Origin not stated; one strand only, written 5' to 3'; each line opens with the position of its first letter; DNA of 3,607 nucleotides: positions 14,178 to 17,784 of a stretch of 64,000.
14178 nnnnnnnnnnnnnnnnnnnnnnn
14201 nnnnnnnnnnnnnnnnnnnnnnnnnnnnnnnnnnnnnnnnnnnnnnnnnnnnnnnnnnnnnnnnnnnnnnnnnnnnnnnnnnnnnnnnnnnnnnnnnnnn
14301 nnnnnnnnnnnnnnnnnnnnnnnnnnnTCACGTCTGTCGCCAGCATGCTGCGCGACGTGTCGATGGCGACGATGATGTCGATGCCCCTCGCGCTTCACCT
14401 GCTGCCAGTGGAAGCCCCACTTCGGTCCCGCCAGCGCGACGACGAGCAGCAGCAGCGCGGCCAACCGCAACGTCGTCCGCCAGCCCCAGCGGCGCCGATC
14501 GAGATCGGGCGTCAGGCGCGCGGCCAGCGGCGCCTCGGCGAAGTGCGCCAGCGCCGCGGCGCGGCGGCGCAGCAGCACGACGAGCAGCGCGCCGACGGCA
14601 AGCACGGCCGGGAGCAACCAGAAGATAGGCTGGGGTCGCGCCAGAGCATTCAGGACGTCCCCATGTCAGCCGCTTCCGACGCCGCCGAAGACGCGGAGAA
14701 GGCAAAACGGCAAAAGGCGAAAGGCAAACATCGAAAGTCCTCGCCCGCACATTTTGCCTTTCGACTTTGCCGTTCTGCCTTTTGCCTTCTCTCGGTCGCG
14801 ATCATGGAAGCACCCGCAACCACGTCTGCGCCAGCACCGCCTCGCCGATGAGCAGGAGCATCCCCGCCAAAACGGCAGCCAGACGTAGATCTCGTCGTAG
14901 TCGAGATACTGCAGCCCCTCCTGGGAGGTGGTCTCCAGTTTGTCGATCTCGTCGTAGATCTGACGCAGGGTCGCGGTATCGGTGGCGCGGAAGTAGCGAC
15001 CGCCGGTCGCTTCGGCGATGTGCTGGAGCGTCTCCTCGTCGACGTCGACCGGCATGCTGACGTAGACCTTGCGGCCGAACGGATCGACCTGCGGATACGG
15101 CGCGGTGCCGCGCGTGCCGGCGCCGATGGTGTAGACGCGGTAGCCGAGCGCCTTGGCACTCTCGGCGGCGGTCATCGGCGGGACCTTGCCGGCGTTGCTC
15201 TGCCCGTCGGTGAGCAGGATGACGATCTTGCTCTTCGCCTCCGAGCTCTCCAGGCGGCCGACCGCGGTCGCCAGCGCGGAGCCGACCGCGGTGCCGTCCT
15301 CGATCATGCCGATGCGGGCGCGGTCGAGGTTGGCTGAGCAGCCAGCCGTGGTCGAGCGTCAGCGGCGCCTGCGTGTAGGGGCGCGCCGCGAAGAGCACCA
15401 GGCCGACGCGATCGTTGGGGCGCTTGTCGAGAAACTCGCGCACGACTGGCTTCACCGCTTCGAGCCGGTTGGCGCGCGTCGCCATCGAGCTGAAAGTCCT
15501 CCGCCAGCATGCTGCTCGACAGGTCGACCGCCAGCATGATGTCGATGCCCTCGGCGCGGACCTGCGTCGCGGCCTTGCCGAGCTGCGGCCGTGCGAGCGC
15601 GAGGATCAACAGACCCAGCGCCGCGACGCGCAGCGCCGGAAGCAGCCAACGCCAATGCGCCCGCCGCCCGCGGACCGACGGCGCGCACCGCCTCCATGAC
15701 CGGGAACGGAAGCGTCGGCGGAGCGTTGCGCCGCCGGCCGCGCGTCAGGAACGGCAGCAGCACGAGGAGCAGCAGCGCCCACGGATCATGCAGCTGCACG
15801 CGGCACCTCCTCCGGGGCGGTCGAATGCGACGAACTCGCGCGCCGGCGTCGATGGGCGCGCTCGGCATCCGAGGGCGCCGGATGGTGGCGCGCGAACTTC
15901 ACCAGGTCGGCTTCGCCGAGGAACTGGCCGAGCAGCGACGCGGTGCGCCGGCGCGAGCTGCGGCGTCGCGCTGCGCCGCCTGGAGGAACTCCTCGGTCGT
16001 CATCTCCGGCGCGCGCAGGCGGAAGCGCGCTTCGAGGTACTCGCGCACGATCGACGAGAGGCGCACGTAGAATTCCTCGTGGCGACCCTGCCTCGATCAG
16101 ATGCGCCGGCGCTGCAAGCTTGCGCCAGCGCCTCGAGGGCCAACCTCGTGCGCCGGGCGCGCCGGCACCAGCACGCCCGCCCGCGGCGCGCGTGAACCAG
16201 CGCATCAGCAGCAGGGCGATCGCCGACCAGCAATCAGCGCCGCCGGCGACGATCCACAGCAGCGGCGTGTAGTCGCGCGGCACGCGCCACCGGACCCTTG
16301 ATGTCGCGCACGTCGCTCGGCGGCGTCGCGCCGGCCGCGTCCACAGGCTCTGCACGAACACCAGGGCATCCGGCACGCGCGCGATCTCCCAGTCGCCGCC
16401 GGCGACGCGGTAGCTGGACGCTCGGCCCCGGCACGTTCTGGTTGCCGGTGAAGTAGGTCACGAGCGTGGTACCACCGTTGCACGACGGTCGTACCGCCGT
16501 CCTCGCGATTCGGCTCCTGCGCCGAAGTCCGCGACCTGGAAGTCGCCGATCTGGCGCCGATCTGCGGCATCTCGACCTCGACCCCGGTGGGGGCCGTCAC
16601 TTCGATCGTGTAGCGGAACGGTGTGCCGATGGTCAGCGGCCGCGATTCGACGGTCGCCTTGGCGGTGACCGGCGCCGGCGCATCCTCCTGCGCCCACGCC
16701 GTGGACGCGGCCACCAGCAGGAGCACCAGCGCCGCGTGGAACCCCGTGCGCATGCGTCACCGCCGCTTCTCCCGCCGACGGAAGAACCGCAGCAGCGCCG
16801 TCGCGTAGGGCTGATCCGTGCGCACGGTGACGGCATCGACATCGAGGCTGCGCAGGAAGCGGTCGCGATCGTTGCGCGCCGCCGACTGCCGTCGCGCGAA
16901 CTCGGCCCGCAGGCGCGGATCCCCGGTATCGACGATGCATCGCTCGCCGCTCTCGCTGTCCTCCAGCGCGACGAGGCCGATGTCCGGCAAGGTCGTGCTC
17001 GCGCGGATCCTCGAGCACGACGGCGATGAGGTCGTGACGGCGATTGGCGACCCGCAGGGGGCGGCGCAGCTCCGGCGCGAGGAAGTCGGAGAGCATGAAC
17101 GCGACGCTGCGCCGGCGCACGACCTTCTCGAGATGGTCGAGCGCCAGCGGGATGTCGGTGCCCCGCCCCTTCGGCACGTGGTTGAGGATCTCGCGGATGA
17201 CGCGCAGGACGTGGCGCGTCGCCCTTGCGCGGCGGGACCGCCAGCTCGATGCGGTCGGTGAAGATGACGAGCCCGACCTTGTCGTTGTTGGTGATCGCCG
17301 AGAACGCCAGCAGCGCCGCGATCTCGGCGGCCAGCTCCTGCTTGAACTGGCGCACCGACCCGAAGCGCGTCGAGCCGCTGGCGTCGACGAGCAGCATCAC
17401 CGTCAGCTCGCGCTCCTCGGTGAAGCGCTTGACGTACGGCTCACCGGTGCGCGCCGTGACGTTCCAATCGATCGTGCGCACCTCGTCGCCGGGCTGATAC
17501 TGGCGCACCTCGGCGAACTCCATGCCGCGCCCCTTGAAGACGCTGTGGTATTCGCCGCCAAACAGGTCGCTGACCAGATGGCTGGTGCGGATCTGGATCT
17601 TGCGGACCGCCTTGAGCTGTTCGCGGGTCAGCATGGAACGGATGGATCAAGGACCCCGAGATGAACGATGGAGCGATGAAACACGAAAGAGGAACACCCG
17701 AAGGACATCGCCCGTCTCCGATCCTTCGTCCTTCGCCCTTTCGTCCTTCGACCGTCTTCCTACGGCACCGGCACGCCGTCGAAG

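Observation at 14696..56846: Five composite hairpin elements built from tandem 7-10-mers, all between co-directional genes of apparent operons and all in the same + strand orientation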

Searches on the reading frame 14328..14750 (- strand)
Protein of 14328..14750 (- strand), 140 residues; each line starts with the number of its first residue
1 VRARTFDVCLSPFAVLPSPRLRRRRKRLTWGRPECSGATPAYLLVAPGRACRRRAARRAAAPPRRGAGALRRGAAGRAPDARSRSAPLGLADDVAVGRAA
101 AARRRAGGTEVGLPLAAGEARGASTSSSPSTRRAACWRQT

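Call 26: search_protein_families(library=pfam, proteins=[window:14328-14750:-], max_evalue=0.01)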
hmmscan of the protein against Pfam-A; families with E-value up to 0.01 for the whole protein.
window:14328-14750:- (140 aa): 0 families

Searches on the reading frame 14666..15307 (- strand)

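Call 26: search_protein_families(library=pfam, proteins=[window:14666-15307:-], max_evalue=0.01)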
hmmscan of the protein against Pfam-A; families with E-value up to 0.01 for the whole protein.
window:14666-15307:- (213 aa): 2 families
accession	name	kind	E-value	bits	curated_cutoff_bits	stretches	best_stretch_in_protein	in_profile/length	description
PF00092.34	VWA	-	4.7e-12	46.9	23.8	1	4-119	76-173/174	von Willebrand factor type A domain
PF06707.17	DUF1194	-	0.0017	18.1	27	1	4-61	93-152/206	Protein of unknown function (DUF1194)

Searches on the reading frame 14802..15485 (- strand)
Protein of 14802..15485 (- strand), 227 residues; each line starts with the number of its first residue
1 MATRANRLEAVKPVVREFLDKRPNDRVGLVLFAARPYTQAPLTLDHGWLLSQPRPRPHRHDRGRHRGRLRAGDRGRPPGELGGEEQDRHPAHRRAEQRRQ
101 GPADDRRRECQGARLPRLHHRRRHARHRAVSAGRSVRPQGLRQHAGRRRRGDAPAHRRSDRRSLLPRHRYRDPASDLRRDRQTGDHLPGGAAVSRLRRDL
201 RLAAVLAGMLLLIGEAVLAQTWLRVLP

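Call 10: search_protein_families(library=pfam, proteins=[window:14802-15485:-])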
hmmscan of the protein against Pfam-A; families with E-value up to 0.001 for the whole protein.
window:14802-15485:- (227 aa): 1 family
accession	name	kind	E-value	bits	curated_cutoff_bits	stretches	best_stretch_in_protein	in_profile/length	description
PF13519.12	VWA_2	-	3.6e-06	28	27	1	4-51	17-64/107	von Willebrand factor type A domain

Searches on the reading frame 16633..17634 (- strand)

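Call 10: search_protein_families(library=pfam, proteins=[window:16633-17634:-])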
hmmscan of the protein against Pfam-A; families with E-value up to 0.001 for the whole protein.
window:16633-17634:- (333 aa): 2 families
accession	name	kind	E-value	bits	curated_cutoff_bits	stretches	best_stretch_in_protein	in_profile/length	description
PF01882.25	DUF58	-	2.8e-44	151.3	23.4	1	42-140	1-99/216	Protein of unknown function DUF58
PF13519.12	VWA_2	-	5.8e-08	33.8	27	1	79-138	1-58/107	von Willebrand factor type A domain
